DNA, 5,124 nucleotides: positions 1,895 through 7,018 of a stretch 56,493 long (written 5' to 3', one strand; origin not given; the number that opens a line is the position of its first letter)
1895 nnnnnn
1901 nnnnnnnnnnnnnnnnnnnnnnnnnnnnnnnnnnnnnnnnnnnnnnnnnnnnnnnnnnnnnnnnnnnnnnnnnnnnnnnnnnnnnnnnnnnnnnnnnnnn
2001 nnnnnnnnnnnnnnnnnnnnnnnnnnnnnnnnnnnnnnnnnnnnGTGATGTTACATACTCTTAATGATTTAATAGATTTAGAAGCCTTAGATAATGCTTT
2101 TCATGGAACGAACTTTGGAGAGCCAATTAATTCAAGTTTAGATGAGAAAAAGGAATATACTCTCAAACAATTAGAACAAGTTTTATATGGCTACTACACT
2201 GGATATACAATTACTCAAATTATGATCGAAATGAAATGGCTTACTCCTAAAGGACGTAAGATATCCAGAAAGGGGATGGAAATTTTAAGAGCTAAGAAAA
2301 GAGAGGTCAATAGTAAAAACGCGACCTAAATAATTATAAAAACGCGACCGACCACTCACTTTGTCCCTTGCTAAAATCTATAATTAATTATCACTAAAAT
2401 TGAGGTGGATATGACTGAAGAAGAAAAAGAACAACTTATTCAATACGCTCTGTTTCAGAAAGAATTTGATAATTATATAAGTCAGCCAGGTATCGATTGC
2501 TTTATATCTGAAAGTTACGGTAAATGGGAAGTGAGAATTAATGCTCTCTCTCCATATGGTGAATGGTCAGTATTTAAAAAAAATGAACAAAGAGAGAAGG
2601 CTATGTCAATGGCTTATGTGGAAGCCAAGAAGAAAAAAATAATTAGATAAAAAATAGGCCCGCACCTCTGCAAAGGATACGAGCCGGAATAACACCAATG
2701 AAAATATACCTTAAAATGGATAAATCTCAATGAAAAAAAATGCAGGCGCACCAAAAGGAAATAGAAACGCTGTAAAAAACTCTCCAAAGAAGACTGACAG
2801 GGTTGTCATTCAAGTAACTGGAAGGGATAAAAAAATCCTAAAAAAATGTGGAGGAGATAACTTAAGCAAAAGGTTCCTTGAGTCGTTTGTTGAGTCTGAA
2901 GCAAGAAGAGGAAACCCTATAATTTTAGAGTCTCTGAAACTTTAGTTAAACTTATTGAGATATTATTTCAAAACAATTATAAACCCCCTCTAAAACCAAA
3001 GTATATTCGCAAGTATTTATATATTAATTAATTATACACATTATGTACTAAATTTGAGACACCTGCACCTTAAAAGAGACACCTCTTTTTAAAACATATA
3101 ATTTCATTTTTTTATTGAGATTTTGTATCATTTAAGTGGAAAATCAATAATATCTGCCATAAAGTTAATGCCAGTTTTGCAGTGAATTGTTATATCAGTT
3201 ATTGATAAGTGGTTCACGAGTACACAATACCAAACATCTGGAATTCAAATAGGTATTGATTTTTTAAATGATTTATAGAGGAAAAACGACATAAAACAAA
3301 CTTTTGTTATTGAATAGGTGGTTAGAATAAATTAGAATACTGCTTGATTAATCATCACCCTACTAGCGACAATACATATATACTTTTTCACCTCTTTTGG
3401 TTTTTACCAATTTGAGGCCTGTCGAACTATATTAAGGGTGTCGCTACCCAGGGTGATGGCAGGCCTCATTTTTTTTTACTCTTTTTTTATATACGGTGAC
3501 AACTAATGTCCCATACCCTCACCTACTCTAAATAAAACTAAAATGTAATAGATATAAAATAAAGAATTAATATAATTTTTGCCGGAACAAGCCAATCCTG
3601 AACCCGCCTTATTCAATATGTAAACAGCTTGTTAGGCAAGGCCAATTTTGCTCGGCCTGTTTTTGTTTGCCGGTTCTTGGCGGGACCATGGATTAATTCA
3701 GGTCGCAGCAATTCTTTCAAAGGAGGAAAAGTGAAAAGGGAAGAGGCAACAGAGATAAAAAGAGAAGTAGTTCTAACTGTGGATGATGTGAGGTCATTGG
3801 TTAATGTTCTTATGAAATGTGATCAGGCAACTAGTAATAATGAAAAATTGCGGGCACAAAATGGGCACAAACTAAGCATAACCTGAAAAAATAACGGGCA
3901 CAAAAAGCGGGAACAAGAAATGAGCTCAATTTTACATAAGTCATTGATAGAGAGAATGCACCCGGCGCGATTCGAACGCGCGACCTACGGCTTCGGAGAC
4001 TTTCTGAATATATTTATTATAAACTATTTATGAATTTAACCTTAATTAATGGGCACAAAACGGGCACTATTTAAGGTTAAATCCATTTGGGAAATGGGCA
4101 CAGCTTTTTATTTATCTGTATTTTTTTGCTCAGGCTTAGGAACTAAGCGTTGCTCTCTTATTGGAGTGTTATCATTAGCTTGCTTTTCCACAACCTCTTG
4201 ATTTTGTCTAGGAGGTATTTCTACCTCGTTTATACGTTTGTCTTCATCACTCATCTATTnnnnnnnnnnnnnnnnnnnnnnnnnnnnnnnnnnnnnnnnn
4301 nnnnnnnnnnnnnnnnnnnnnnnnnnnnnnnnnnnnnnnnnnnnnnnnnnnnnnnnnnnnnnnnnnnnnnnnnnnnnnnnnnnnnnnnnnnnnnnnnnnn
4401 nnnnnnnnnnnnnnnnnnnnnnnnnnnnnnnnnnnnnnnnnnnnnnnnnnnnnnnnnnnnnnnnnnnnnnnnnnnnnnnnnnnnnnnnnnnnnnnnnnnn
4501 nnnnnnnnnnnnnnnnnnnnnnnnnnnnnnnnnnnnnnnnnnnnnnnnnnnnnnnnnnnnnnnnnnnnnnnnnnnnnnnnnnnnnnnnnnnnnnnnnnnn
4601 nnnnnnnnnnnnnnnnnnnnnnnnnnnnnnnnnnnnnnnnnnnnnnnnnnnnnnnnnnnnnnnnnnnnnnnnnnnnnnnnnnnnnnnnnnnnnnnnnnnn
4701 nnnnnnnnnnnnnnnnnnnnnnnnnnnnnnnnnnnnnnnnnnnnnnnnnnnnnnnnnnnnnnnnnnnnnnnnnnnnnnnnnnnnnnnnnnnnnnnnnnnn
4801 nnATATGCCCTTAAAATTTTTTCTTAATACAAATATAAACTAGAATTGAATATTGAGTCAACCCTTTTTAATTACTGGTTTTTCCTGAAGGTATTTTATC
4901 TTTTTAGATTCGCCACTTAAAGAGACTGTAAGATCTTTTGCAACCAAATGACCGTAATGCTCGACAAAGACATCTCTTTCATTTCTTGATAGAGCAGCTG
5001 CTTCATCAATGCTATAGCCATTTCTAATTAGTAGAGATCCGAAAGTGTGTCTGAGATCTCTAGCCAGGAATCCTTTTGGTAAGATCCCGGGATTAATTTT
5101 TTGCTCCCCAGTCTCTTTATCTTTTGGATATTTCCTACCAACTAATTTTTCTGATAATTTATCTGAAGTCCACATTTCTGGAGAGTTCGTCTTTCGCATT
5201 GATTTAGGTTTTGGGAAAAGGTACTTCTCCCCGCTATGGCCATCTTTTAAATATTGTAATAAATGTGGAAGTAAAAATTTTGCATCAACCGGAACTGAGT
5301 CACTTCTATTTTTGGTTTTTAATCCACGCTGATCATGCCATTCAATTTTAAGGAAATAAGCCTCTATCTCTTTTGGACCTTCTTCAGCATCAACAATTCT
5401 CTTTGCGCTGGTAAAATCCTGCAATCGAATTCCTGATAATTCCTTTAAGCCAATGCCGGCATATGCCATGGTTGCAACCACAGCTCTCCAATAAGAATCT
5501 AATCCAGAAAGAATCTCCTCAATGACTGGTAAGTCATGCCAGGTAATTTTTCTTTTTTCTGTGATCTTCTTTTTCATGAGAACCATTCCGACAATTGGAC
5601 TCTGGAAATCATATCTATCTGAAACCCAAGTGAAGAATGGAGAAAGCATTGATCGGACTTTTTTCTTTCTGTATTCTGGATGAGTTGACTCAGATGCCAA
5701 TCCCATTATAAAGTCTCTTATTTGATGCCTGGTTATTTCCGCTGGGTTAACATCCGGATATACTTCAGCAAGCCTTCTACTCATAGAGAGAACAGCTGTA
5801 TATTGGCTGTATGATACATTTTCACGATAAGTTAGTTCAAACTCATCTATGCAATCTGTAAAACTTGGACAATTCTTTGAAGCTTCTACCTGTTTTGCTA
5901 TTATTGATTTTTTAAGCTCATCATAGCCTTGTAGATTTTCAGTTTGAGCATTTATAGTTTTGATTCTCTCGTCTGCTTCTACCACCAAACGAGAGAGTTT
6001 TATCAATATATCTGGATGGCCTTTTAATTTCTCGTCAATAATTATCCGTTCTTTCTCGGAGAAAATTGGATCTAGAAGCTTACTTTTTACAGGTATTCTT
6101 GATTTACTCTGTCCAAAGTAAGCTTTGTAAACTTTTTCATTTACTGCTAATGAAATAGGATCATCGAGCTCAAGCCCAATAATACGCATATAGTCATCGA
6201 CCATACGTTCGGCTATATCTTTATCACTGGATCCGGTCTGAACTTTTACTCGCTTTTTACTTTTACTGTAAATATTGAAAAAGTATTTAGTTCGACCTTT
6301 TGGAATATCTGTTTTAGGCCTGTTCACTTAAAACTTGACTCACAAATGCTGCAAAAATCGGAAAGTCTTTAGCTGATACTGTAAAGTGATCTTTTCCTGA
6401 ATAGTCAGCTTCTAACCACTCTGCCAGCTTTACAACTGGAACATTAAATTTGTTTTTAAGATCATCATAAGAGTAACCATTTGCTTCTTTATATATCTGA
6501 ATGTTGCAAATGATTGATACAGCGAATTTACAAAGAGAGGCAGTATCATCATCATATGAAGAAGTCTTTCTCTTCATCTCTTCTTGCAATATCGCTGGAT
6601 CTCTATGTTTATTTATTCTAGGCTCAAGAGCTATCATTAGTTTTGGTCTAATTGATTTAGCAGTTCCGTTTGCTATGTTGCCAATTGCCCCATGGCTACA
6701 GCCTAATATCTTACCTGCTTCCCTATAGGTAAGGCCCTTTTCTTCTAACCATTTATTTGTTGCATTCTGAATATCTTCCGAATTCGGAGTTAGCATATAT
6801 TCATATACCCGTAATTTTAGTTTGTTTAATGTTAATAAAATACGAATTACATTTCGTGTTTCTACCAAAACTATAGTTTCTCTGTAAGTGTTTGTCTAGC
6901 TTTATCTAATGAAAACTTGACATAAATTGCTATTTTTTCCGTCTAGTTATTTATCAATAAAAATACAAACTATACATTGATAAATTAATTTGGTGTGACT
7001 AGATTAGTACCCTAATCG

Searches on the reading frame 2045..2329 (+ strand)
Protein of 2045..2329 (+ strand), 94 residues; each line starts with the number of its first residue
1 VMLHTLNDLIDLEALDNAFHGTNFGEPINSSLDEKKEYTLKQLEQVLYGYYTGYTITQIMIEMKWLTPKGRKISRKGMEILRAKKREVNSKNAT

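Call 98: search_protein_families(library=pfam, proteins=[window:2045-2329:+], max_evalue=0.01)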
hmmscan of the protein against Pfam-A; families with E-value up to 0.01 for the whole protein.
window:2045-2329:+ (94 aa): 1 family
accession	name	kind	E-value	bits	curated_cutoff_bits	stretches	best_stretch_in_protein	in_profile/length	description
PF24409.1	wHTH-PRTase_assc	-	0.0021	18.5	27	1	56-89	31-63/83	wHTH-PRTase associated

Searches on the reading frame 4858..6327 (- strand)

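Call 9: search_protein_families(library=phrogs, proteins=[window:4858-6327:-], max_evalue=0.001)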
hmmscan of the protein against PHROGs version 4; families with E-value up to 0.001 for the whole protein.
window:4858-6327:- (489 aa): 2 families
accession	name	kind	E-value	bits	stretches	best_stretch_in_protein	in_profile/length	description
phrog_1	-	integration and excision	4.4e-25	90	1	140-464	157-438/611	integrase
phrog_216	-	integration and excision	9.9e-05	22.6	1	222-441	16-204/301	integrase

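Call 98: search_protein_families(library=pfam, proteins=[window:4858-6327:-], max_evalue=0.01)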
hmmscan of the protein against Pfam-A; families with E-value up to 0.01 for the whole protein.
window:4858-6327:- (489 aa): 2 families
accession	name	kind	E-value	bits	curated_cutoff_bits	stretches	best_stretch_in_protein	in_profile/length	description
PF13495.12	Phage_int_SAM_4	-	0.0029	18.4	27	0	184-238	27-81/85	Phage integrase, N-terminal SAM-like domain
PF00589.27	Phage_integrase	-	0.0056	16.9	27.1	0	279-461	23-168/172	Phage integrase family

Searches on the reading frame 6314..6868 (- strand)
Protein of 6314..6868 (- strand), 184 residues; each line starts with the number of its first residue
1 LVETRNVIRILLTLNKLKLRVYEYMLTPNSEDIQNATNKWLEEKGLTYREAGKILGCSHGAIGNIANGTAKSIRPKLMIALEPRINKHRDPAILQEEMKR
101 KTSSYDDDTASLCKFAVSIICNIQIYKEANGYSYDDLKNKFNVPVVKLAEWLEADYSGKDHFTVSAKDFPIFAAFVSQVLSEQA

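Call 98: search_protein_families(library=pfam, proteins=[window:6314-6868:-], max_evalue=0.01)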
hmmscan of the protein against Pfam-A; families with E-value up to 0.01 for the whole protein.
window:6314-6868:- (184 aa): 2 families
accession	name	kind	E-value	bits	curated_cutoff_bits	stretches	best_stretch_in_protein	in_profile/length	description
PF01381.28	HTH_3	-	0.00017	22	23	1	40-81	4-44/55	Helix-turn-helix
PF13560.12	HTH_31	-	0.0098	16.6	27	0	42-71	11-40/64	Helix-turn-helix domain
